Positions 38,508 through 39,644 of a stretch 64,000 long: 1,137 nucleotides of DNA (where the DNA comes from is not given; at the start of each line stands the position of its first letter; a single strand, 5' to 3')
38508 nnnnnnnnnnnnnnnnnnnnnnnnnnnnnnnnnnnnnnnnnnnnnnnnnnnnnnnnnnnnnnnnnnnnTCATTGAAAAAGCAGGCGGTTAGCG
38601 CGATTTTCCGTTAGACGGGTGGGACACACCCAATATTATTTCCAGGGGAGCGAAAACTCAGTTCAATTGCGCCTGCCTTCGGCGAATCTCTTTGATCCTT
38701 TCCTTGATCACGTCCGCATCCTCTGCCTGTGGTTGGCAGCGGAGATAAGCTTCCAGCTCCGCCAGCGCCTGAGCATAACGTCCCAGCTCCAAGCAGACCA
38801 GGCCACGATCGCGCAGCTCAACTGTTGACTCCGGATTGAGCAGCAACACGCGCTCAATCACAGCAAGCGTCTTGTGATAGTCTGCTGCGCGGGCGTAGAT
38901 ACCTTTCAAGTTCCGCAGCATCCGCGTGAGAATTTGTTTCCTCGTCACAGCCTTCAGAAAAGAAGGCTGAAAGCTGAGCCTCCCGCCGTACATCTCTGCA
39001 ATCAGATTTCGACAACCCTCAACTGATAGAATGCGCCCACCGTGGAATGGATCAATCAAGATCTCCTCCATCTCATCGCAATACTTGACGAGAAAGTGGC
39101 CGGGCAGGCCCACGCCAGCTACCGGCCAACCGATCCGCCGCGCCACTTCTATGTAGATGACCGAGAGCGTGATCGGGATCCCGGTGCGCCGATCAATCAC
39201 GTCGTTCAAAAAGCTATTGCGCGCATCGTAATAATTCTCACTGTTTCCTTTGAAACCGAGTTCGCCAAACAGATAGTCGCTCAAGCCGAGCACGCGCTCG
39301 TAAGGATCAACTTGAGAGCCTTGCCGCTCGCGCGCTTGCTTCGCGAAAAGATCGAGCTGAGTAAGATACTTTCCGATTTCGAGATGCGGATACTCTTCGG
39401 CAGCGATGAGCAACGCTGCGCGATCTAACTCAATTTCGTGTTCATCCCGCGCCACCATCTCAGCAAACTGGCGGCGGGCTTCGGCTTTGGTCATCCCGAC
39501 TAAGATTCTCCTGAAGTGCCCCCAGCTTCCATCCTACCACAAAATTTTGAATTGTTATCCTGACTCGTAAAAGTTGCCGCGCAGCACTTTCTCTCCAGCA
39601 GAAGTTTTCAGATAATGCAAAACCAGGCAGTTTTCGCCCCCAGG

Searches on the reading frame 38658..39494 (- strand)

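Call 43: search_protein_families(library=pfam, proteins=[window:38658-39494:-], max_evalue=0.01)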
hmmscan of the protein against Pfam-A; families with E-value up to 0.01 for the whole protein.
window:38658-39494:- (278 aa): 4 families
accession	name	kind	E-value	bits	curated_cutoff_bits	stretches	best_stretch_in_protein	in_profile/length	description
PF13369.12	Transglut_core2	-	6.3e-54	182.1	23.5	1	42-194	2-155/155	Transglutaminase-like superfamily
PF13371.12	TPR_9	-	7.1e-22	77.6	35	1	196-267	1-72/73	Tetratricopeptide repeat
PF13432.12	TPR_16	-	0.002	18.9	32.7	1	202-257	9-64/65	Tetratricopeptide repeat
PF07719.23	TPR_2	-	0.0089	16.5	27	0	227-256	4-33/34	Tetratricopeptide repeat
